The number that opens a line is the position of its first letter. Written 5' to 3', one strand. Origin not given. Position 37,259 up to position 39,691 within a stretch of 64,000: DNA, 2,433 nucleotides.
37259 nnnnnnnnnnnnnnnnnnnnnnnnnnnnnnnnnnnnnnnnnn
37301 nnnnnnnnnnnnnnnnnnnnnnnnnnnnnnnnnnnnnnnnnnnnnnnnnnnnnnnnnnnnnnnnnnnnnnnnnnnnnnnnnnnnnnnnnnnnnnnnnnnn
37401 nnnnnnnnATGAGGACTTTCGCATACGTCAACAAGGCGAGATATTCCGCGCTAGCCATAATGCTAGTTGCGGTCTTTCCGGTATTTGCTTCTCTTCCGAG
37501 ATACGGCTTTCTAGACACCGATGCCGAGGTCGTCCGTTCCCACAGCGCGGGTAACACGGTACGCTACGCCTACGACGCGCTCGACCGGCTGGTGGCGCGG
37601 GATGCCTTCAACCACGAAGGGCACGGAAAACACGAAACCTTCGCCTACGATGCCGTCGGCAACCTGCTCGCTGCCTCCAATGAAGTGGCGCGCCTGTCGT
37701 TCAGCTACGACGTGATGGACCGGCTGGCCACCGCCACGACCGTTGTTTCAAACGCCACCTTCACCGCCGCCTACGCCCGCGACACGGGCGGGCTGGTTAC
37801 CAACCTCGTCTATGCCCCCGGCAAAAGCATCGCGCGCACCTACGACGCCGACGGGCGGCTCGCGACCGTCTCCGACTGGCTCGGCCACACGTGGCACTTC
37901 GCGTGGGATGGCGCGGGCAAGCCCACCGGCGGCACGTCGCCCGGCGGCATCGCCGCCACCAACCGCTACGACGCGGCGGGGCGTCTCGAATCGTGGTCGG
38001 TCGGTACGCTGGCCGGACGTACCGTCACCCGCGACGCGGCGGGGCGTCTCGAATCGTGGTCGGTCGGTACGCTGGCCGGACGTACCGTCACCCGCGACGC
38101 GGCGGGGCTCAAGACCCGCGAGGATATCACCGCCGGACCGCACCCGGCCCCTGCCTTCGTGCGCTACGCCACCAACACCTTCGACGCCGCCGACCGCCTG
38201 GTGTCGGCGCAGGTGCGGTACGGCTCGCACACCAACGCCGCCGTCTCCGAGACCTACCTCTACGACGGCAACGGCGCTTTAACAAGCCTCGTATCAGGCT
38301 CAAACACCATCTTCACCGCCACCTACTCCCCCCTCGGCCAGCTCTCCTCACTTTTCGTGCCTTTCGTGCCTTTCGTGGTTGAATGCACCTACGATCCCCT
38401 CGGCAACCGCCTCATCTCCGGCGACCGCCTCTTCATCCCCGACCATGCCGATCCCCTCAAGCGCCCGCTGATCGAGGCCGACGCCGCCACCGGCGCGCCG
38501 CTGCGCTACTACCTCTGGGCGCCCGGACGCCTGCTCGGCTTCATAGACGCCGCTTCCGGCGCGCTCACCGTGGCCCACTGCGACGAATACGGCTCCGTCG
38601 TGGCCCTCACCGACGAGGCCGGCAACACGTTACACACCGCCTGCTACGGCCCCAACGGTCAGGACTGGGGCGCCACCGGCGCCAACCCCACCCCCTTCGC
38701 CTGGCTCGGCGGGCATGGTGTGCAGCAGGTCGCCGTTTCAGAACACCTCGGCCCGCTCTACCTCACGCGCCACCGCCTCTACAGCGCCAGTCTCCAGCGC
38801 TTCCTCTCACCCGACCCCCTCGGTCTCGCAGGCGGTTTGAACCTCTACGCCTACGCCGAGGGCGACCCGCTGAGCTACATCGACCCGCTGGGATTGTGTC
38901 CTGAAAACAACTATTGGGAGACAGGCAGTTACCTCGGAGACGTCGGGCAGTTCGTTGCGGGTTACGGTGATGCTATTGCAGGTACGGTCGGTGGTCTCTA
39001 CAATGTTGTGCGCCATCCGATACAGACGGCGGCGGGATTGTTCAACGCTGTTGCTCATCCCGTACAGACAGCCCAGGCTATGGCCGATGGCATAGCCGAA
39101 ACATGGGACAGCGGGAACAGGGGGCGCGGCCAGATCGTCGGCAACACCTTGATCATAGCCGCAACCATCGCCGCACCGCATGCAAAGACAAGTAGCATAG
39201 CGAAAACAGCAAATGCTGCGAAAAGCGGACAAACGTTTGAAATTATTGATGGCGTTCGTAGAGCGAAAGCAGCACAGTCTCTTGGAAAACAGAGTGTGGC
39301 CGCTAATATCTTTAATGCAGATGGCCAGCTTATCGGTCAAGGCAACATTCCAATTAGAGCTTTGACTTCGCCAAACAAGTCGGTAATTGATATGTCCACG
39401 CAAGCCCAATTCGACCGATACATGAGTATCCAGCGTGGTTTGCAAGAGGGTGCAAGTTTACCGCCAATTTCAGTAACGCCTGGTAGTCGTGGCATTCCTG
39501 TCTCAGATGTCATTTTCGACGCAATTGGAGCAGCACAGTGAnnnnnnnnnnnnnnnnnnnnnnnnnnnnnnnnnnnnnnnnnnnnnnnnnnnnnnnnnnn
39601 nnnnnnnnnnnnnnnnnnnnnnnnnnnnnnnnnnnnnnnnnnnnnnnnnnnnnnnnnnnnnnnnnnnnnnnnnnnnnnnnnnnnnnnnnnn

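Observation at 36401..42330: Orphan RHS modules each carry their own start codon and Sec-type signal peptide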

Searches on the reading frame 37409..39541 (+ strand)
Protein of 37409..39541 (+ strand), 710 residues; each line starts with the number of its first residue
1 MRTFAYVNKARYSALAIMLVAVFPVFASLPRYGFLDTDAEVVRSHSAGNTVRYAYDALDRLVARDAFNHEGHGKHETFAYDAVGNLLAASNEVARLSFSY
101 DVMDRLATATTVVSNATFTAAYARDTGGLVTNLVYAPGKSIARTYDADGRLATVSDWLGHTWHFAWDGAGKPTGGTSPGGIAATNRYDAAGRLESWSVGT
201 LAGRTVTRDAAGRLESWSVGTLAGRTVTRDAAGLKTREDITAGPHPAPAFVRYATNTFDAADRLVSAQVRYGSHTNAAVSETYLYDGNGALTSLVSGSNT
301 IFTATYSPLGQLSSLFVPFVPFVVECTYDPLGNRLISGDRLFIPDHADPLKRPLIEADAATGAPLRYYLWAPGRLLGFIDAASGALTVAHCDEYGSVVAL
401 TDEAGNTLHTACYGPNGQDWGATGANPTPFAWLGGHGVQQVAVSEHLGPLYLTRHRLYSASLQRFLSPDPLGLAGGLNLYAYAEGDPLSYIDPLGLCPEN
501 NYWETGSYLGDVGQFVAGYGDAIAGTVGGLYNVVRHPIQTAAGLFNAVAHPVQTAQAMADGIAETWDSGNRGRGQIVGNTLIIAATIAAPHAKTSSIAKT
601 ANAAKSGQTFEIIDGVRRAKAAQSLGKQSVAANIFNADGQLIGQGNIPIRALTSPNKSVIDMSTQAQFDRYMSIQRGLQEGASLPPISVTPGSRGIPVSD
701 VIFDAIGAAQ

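Call 7: search_protein_families(library=pfam, proteins=[window:37409-39541:+], max_evalue=0.01)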
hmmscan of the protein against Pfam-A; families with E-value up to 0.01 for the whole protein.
window:37409-39541:+ (710 aa): 1 family
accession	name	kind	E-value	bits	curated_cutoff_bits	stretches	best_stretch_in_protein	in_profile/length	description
PF05593.20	RHS_repeat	-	1e-17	64.5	22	3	145-180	1-36/38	RHS Repeat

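Call 9: find_encoding_contigs(protein=window:37409-39541:+, flank=10000, max_places=6)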
Protein window:37409-39541:+ (710 aa): 4 contigs read that carry it; 4 places shown.
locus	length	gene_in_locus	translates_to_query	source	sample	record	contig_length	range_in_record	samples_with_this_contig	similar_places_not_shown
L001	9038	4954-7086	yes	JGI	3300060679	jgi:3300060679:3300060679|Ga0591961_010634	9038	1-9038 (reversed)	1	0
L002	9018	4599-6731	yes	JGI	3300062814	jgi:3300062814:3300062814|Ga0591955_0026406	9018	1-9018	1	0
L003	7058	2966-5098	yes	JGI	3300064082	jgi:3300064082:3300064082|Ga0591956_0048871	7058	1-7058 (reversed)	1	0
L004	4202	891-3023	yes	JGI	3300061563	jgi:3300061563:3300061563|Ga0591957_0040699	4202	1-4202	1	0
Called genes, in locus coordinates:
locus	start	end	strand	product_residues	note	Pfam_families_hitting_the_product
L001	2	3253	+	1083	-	?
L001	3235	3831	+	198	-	-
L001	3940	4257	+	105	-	PF05593:RHS_repeat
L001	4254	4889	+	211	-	PF09851:SHOCT (weak)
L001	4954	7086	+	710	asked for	PF05593:RHS_repeat (faint), PF25023:TEN_YD-shell (faint)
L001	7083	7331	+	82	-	-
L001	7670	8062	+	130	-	-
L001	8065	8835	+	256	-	-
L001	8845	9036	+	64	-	?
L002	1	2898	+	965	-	?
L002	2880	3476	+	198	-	-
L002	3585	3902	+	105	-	PF05593:RHS_repeat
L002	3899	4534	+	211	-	PF09851:SHOCT (weak)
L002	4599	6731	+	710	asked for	PF05593:RHS_repeat (faint), PF25023:TEN_YD-shell (faint)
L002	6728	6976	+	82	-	-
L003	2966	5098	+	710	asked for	PF05593:RHS_repeat (faint), PF25023:TEN_YD-shell (faint)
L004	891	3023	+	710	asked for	PF05593:RHS_repeat (faint), PF25023:TEN_YD-shell (faint)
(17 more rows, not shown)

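Call 15: list_cluster_members(proteins=[window:37409-39541:+, window:36395-36712:+, window:36407-36712:+, window:42147-42761:+, window:40514-41290:+, window:36709-37344:+, window:35689-36285:+])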
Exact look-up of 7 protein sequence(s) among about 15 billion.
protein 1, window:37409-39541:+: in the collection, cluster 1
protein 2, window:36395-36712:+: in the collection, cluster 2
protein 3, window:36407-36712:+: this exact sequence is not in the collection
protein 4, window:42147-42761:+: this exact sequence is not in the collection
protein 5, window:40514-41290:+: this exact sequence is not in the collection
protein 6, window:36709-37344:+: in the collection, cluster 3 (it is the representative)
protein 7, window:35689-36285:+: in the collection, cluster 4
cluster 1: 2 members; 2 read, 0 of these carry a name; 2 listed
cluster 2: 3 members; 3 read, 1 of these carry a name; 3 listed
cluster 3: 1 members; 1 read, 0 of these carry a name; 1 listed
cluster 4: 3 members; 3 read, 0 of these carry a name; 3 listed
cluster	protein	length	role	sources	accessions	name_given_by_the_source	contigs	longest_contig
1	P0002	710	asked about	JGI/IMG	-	-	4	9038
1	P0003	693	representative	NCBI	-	-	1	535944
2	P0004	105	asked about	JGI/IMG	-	-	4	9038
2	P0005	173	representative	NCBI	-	-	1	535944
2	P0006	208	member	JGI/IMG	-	YD repeat-containing protein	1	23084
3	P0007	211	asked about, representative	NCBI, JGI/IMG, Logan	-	-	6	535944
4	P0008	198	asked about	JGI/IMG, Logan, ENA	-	-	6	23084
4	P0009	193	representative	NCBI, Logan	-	-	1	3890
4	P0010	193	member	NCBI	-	-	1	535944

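Call 17: find_encoding_contigs(protein=P0006, flank=10000, max_places=6)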
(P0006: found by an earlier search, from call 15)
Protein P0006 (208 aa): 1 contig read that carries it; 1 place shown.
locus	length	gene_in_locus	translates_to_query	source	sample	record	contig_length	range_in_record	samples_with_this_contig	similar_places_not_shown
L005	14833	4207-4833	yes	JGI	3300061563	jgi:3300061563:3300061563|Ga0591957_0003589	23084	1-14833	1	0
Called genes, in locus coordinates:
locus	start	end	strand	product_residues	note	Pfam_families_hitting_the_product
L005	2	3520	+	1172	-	?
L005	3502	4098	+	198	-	-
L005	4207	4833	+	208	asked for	PF25023:TEN_YD-shell (faint), PF05593:RHS_repeat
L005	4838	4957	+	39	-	-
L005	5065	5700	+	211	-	PF13338:AbiEi_4 (faint)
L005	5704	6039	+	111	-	PF08843:AbiEii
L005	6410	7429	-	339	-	PF01408:GFO_IDH_MocA, PF02894:GFO_IDH_MocA_C, PF22725:GFO_IDH_MocA_C3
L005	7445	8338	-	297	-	PF01261:AP_endonuc_2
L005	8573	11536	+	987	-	-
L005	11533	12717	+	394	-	PF13439:Glyco_transf_4, PF13579:Glyco_trans_4_4, PF20706:GT4-conflict (weak), PF00534:Glycos_transf_1, PF13692:Glyco_trans_1_4, PF13524:Glyco_trans_1_2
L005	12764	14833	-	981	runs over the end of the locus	-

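Call 48: search_solved_structures(query=window:37409-39538:+, max_evalue=0.001)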
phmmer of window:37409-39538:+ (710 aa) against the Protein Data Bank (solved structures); distinct sequences matched with E-value up to 0.001: 14.
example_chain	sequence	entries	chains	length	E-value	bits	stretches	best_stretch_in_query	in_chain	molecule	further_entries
7q97_A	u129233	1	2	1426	4.5e-23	84.8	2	450-500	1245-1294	Rhs family protein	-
8h8a_A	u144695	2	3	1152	4.6e-20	74.9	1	36-495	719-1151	Putative Rhs-family protein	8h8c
8h8b_A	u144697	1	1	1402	1.2e-19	73.5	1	37-499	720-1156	Putative Rhs-family protein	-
7pq5_L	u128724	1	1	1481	1.4e-18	70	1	444-513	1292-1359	Tre23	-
8qja_A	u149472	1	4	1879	2.1e-17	66.1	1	385-496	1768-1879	Putative type VI secretion system YD repeat-containing Rhs element Vgr protein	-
8cp6_B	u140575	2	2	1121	2.8e-14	55.7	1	385-496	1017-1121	Toxin protein Tse5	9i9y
8qjd_A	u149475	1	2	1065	4.9e-14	54.9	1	448-496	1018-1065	Salmonella bongori Rhs core domain (residues 360-1420)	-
8qjc_A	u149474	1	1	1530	5.1e-14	54.9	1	448-499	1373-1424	T6SS-associated Rhs core and toxin domain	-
8qjb_A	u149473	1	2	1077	5.7e-14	54.7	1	448-496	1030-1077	T6SS-associated Rhs core domain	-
8uy4_A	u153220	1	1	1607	1.2e-10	43.8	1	376-503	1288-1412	Tse15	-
8uxt_A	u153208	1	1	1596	2.8e-09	39.2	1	376-503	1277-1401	Tse15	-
6suq_A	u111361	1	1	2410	0.00014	23.6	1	432-499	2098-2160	TcdB2,TccC3,Genome polyprotein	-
6h6e_F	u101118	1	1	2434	0.00051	21.8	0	432-498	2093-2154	TcdB2,TccC3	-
6suf_F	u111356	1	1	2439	0.00051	21.8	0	432-498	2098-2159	TcdB2,TccC3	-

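Call 50: search_protein_families(library=ncbifam, proteins=[window:37409-39538:+], max_evalue=0.01)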
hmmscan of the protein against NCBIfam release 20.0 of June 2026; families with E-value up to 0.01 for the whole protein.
window:37409-39538:+ (710 aa): 3 families
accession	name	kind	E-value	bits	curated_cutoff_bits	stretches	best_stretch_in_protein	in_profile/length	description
NF041261.1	RHS_core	equivalog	1.1e-22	79.8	2000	3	387-496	1158-1261/1261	RHS element core protein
TIGR01643.1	YD_repeat_2x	repeat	1.9e-17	63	15.8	2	145-180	1-36/42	YD repeat-containing protein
TIGR03696.1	Rhs_assc_core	domain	6.2e-17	61.9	32.5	1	450-496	30-76/76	RHS repeat-associated core domain-containing protein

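Call 65: predict_structure(alignment_id=A3)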
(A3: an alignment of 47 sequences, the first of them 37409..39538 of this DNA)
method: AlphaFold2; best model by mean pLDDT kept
length: 710 residues; sequences in the alignment: 47
mean_pLDDT: 65.6   pTM: 0.64
mean pLDDT of the five models: 65.6, 64.2, 63.3, 61.9, 61.4
residues with pLDDT >= 90: 185; 70-90: 218; 50-70: 33; < 50: 274
segments of 3 or more residues with pLDDT < 50: 1-33, 191-210, 471-662, 683-710
pLDDT, mean of each block of 10 residues (from residue 1): 26 31 37 55 79 87 80 80 93 96 94 95 91 94 94 97 91 90 81 34 38 77 80 79 72 87 87 82 87 91 87 88 89 90 88 93 96 90 95 84 92 84 89 77 85 83 73 36 42 34 29 30 35 34 33 38 35 34 39 34 34 31 28 32 30 33 65 68 39 28 28
secondary structure, 60 per line:
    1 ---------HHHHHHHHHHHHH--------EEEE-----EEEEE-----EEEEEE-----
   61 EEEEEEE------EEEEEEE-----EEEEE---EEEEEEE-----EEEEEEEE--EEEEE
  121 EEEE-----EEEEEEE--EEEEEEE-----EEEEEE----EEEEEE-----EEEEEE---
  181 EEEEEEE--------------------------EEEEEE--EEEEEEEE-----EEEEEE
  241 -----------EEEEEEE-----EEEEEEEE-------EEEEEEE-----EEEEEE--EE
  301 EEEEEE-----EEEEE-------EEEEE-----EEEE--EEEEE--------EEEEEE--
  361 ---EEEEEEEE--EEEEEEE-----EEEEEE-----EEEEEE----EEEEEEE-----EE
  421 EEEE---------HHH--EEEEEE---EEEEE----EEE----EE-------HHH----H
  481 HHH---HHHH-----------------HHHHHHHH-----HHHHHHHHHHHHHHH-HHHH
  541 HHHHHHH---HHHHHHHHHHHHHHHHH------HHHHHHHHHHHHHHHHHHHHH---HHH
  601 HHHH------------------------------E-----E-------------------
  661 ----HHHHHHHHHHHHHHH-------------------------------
elements in order (helices of 4 or more, strands of 3 or more residues): H10-22 E31-34 E40-44 E50-55 E61-67 E74-80 E86-90 E94-100 E106-113 E116-124 E130-136 E139-145 E151-156 E161-166 E172-177 E181-187 E214-219 E222-229 E235-240 E252-258 E264-271 E279-285 E291-296 E299-306 E312-316 E324-328 E334-337 E340-344 E353-358 E364-371 E374-380 E386-391 E397-402 E407-413 E419-424 E439-444 E448-452 E457-459 H480-483 H487-490 H508-515 H521-535 H537-547 H551-567 H574-594 H598-604 H665-679

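Call 68: fold_search(model_id=the predicted structure, library=pdb)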
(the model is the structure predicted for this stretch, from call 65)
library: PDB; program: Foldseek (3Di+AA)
matches with E <= 10: 741; with E <= 0.001: 70
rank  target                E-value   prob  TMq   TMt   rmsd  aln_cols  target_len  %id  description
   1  8qjb_A                4.5e-23  1.00  0.46  0.33   7.8       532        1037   20  T6SS-linked Rhs repeat protein - Salmonella bongori Rhs-core domain extended N-terminus (released 2024-09-25)
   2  8qjd_B                5.2e-23  1.00  0.45  0.33   6.5       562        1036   19  T6SS-linked Rhs repeat protein - Salmonella bongori Rhs-core domain (released 2024-09-25)
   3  7q97_A                5.8e-23  1.00  0.40  0.29   7.9       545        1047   19  Structure of the bacterial type VI secretion system effector RhsA. (released 2021-12-22)
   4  8qjc                  1.8e-22  1.00  0.51  0.35   7.4       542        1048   20  T6SS-linked Rhs repeat protein - Salmonella bongori Rhs-core domain with toxin domain (released 2024-09-25)
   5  8uxt                  7.0e-22  1.00  0.49  0.26   6.6       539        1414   17  Acinetobacter baumannii Tse15 Rhs effector, toxin cleavage mutant (D1369N, D1391N) (released 2024-10-09)
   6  8h8a_A                1.3e-21  1.00  0.23  0.18  19.3       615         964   18  Type VI secretion system effector RhsP in its post-autoproteolysis and monomeric form (released 2023-01-18)
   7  8uy4_A                7.5e-21  1.00  0.49  0.27   6.6       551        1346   17  Acinetobacter baumannii Tse15 Rhs effector (released 2024-10-09)
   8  8cp6_B                1.1e-20  1.00  0.26  0.20  13.6       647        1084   18  Type six secretion system exported effector 5 (Tse5) (released 2023-12-06)
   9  6ske_A                1.2e-20  1.00  0.29  0.15  10.1       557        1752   14  Teneurin 2 in complex with Latrophilin 2 Lec domain (released 2020-02-12)
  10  9g2h_A                1.3e-20  1.00  0.28  0.16  11.6       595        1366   14  Mouse Teneurin2 dimer variant A1B0 (released 2026-01-21)
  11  7pq5                  1.5e-20  1.00  0.22  0.17  15.7       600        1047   17  Photorhabdus laumondii T6SS-associated Rhs protein carrying the Tre23 toxin domain (released 2021-12-01)
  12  8h8b                  1.7e-20  1.00  0.20  0.15  28.1       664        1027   15  Type VI secretion system effector RhsP in its pre-autoproteolysis and monomeric form (released 2023-01-18)
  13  9ifo_A                1.9e-20  1.00  0.28  0.17  13.7       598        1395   19  Structure of Teneurin-Like Protein (TLP) (released 2026-03-11)
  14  6vhh_A                2.0e-20  1.00  0.29  0.15  10.8       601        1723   15  Human Teneurin-2 and human Latrophilin-3 binary complex (released 2020-06-03)
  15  6fb3_A                2.4e-20  1.00  0.29  0.14  10.2       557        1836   14  Teneurin 2 Partial Extracellular Domain (released 2018-03-28)
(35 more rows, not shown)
